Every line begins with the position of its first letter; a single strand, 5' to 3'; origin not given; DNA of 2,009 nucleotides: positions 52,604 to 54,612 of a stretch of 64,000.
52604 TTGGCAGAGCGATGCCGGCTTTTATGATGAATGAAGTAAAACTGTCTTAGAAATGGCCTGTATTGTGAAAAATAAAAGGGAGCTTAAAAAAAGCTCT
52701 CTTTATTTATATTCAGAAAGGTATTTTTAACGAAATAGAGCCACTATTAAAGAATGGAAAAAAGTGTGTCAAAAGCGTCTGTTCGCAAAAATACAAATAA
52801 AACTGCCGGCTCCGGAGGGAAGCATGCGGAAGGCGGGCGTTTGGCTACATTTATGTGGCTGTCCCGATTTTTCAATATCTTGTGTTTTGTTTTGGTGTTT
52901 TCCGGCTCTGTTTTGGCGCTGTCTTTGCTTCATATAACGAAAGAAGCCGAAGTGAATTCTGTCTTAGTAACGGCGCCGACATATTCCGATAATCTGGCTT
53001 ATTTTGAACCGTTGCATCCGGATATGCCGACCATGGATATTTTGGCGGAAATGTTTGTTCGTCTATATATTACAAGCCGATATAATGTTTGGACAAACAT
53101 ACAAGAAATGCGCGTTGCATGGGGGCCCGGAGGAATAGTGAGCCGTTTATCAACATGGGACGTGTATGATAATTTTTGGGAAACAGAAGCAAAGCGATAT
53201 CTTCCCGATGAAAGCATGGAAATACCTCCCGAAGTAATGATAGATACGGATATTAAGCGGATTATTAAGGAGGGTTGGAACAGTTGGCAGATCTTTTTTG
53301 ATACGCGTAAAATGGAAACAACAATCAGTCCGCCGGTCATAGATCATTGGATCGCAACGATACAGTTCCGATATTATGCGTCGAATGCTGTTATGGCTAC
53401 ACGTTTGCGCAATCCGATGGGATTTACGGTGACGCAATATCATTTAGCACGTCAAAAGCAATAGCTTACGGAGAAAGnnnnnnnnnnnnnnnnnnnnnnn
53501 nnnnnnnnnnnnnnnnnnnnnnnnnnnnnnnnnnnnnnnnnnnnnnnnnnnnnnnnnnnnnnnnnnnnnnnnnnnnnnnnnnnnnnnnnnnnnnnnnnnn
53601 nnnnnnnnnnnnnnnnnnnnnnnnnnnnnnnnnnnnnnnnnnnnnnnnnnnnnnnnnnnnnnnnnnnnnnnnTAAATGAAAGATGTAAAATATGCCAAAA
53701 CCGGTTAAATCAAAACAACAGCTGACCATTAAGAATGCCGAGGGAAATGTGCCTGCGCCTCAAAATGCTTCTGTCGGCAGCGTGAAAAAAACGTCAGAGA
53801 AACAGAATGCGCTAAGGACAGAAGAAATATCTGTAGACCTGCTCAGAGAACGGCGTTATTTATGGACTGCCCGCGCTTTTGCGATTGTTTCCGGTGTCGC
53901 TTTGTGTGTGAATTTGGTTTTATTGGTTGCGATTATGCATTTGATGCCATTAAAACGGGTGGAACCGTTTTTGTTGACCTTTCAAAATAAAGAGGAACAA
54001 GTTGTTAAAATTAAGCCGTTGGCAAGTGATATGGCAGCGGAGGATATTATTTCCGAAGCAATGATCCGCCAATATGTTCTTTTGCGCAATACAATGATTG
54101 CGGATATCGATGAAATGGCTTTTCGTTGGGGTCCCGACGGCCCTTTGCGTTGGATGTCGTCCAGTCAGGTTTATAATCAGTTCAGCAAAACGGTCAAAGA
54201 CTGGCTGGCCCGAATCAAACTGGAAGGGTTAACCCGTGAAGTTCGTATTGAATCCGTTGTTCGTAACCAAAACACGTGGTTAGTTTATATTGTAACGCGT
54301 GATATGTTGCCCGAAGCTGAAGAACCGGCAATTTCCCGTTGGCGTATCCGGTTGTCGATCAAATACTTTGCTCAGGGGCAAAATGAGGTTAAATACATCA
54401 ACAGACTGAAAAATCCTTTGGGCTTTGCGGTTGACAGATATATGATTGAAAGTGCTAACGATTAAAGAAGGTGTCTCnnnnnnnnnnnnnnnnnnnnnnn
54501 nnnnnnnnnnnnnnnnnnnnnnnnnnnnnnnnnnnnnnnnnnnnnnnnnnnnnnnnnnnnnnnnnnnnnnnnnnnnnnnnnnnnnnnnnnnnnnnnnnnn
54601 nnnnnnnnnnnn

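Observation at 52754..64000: Chromosomally embedded, stripped-down type IV secretion core module (VirB8-VirB7-VirB8-VirB9-VirB10-VirB11) next to housekeeping genes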

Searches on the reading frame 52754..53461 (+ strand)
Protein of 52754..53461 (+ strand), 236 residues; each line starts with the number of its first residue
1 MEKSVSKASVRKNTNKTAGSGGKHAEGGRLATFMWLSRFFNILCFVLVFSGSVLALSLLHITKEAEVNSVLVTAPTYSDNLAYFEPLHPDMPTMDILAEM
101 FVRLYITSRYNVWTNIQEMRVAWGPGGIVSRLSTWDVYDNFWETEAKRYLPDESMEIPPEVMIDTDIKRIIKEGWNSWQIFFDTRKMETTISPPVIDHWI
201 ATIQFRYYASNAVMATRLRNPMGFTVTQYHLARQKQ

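Call 7: search_protein_families(library=pfam, proteins=[window:52754-53461:+], max_evalue=0.1)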
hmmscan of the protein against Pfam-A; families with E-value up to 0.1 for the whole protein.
window:52754-53461:+ (236 aa): 2 families
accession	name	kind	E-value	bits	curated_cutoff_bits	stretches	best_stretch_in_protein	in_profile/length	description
PF04335.19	VirB8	-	4e-10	40.3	23.2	1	45-231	25-210/213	VirB8 protein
PF16760.10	CBM53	-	0.028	15.1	27.6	0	171-205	15-48/57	Starch/carbohydrate-binding module (family 53)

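Call 8: search_protein_families(library=ncbifam, proteins=[window:52754-53461:+], max_evalue=0.1)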
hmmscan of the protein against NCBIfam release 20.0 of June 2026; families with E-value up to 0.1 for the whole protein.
window:52754-53461:+ (236 aa): 2 families
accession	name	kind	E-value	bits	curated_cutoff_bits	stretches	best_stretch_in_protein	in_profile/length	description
NF010439.0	PRK13865.1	equivalog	0.0023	17.5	188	1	190-231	184-224/237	type IV secretion system protein VirB8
TIGR03206.1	benzo_BadH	equivalog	0.052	12.9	431.2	1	102-148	57-103/250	2-hydroxycyclohexanecarboxyl-CoA dehydrogenase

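Call 25: search_solved_structures(query=window:52754-53461:+, max_evalue=1)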
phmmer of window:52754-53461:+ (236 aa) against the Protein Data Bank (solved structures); distinct sequences matched with E-value up to 1: 10.
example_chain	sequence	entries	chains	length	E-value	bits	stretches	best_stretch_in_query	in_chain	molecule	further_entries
5jbs_A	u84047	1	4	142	0.00018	24.6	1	167-231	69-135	Type IV secretion system protein virB8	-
4jf8_A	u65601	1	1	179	0.00019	24.5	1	159-230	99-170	TrwG component of type IV secretion system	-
4aky_A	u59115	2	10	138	0.00019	24.5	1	167-231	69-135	TYPE IV SECRETION SYSTEM PROTEIN VIRB8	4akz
2bhm_A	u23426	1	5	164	0.00024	24.2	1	168-231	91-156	TYPE IV SECRETION SYSTEM PROTEIN VIRB8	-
4mei_A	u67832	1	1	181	0.0056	19.7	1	193-230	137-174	VirB8 protein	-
4nhf_A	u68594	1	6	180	0.0058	19.7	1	160-230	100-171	TrwG protein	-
4kz1_A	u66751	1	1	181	0.0093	19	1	195-230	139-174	VirB8 protein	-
7o41_D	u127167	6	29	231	0.012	18.6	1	167-230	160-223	TrwG protein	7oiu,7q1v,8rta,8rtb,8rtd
4lso_A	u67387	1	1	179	0.021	17.9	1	195-230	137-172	Type IV secretion system protein virB8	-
5i97_A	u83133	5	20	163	0.95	12.4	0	194-231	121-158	Conjugal transfer protein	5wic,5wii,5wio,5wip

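Call 60: search_solved_structures(query=A3, max_evalue=10)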
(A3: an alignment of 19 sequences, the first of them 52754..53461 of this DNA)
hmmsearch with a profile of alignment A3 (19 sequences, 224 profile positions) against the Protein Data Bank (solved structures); distinct sequences matched with E-value up to 10: 13.
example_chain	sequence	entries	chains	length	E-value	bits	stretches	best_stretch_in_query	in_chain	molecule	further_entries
4jf8_A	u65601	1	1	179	4e-11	46.1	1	120-219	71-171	TrwG component of type IV secretion system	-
4kz1_A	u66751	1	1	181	1.4e-09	41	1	55-219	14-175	VirB8 protein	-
7o41_D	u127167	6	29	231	1.5e-09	40.9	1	121-220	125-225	TrwG protein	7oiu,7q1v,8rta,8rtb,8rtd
4mei_A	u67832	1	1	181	2.3e-09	40.3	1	56-219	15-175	VirB8 protein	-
4lso_A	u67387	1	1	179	2.9e-09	40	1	51-219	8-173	Type IV secretion system protein virB8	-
4nhf_A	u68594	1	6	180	4.1e-09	39.5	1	121-219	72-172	TrwG protein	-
2bhm_A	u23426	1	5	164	9e-09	38.4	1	93-220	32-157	TYPE IV SECRETION SYSTEM PROTEIN VIRB8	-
4aky_A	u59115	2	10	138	1.3e-08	37.9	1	95-220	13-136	TYPE IV SECRETION SYSTEM PROTEIN VIRB8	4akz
5jbs_A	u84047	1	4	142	1.4e-08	37.7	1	95-220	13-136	Type IV secretion system protein virB8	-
5i97_A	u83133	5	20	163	2.8e-07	33.5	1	120-220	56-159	Conjugal transfer protein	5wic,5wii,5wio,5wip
4o3v_A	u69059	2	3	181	0.018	17.8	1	120-219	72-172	VirB8-like protein of type IV secretion system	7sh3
2cc3_A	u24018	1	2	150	0.17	14.5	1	168-221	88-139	PROTEIN VIRB8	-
6iqt_A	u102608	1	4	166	0.22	14.2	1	166-220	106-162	Cag pathogenicity island protein (Cag10)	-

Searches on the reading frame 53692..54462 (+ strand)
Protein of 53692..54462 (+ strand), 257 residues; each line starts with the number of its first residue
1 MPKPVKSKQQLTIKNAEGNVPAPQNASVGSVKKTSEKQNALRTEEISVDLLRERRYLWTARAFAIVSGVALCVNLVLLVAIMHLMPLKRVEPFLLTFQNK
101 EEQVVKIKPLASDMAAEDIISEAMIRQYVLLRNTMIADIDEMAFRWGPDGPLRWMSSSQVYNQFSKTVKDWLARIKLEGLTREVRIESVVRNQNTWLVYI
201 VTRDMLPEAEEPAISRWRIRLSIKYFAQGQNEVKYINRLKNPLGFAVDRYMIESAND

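Call 7: search_protein_families(library=pfam, proteins=[window:53692-54462:+], max_evalue=0.1)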
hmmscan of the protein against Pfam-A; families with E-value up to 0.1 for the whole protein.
window:53692-54462:+ (257 aa): 2 families
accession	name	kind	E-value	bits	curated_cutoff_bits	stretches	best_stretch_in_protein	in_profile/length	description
PF04335.19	VirB8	-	2.4e-21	77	23.2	1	60-252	17-210/213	VirB8 protein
PF07344.16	Amastin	-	0.034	14.5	27.2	1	29-96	34-101/157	Amastin surface glycoprotein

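Call 8: search_protein_families(library=ncbifam, proteins=[window:53692-54462:+], max_evalue=0.1)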
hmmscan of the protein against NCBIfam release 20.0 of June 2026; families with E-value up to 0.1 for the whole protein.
window:53692-54462:+ (257 aa): 2 families
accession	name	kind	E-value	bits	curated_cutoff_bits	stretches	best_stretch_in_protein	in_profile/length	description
NF010439.0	PRK13865.1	equivalog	4.1e-06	26.5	188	1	59-251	36-223/237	type IV secretion system protein VirB8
NF011759.0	PRK15212.1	equivalog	0.044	13.4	503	1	26-143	100-180/255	virulence protein SpvA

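Call 10: find_encoding_contigs(protein=window:53692-54462:+, flank=10000, max_places=6)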
Protein window:53692-54462:+ (257 aa): 2 contigs read that carry it; 1 place shown.
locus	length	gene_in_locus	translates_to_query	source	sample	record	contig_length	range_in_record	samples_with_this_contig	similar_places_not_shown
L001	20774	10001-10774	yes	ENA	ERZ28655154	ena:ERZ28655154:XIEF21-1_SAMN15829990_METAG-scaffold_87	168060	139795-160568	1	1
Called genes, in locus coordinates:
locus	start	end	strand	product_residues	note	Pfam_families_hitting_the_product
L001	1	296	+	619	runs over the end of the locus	PF13519:VWA_2, PF00515:TPR_1 (weak), PF07719:TPR_2 (weak)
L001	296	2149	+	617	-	PF13584:BatD, PF25607:DUF7939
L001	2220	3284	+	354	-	-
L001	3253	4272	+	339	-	PF04392:ABC_sub_bind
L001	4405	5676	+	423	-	PF00365:PFK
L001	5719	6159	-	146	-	-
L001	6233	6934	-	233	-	PF00561:Abhydrolase_1, PF12697:Abhydrolase_6, PF12146:Hydrolase_4 (weak)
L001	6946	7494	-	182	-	PF00857:Isochorismatase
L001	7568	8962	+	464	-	-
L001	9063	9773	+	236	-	PF04335:VirB8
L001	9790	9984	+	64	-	-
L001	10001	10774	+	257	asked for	PF04335:VirB8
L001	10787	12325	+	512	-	PF03524:CagX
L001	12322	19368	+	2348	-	-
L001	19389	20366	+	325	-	PF00437:T2SSE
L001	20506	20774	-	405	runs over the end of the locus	PF00155:Aminotran_1_2, PF01041:DegT_DnrJ_EryC1 (weak)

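Call 24: search_solved_structures(query=window:53692-54462:+, max_evalue=1)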
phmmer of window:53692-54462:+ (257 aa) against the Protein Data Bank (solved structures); distinct sequences matched with E-value up to 1: 3.
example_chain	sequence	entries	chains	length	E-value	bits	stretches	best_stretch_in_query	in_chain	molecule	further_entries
4mei_A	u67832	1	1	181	0.00072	22.8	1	82-251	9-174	VirB8 protein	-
4kz1_A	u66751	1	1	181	0.01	19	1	82-251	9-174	VirB8 protein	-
4lso_A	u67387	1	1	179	0.026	17.7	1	83-251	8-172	Type IV secretion system protein virB8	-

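Call 61: search_solved_structures(query=A4, max_evalue=10)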
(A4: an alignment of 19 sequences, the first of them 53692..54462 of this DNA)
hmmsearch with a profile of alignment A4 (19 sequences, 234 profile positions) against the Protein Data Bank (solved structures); distinct sequences matched with E-value up to 10: 20.
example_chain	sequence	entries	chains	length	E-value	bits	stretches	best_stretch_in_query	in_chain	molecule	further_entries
4mei_A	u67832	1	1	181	2.3e-11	46.8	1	55-229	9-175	VirB8 protein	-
4lso_A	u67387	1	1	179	3.3e-11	46.3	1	56-229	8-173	Type IV secretion system protein virB8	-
4kz1_A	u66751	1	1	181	1e-10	44.7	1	55-229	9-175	VirB8 protein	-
2bhm_A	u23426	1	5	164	5.4e-07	32.5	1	90-230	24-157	TYPE IV SECRETION SYSTEM PROTEIN VIRB8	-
4aky_A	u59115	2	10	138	7.7e-07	32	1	93-229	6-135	TYPE IV SECRETION SYSTEM PROTEIN VIRB8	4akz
5jbs_A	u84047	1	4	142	1.4e-06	31.2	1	98-230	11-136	Type IV secretion system protein virB8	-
5i97_A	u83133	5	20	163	2.6e-06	30.2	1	67-230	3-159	Conjugal transfer protein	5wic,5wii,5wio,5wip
4jf8_A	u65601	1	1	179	4.3e-06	29.6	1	77-229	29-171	TrwG component of type IV secretion system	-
4nhf_A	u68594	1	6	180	7e-05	25.6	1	77-229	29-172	TrwG protein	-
7o41_D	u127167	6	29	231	0.00073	22.2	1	81-229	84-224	TrwG protein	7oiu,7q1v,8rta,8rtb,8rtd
9u5u_N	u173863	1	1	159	0.2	14.3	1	113-175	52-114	Polycomb group protein ASXL1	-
6iqt_A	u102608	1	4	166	0.38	13.3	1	131-232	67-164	Cag pathogenicity island protein (Cag10)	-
5u1s_A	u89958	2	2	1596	0.63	12.6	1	131-204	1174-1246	Separin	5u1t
7xha_Y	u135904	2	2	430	0.68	12.5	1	30-68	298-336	Protein translocase subunit SecY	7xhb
4z9e_A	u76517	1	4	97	0.91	12.1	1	132-200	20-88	DNA/RNA-binding protein Alba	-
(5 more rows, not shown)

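Call 78: search_solved_structures(query=L001:19389-20363:+, max_evalue=1e-10)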
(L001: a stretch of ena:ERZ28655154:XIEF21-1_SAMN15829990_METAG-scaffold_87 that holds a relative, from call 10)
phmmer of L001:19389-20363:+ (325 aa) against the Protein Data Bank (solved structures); distinct sequences matched with E-value up to 1e-10: 9.
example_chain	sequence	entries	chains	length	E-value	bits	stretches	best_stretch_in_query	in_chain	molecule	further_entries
6bge_A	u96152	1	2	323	4.7e-15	58.5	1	150-281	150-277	VirB11-like protein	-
1g6o_A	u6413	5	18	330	5e-15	58.5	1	150-281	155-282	CAG-ALPHA | virB11 homolog | Cag-alfa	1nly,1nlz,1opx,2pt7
8rkd_E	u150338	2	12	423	7.6e-15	57.9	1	168-284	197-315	Pilus assembly ATPase CpaF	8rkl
8rjf_A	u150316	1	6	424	7.6e-15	57.9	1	168-284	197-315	Pilus assembly ATPase CpaF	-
2gza_A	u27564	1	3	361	9.4e-15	57.6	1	14-283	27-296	Type IV secretion system protein VirB11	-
9e24_A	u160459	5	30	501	1.1e-14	57.4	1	168-284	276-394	CpaF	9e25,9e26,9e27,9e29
4ii7_A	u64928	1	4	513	2.5e-14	56.2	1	164-284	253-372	FlaI ATPase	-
4ihq_A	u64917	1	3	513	1.7e-13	53.4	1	164-284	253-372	FlaI ATPase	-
2oap_1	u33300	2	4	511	3.7e-12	49.1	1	157-275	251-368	Type II secretion system protein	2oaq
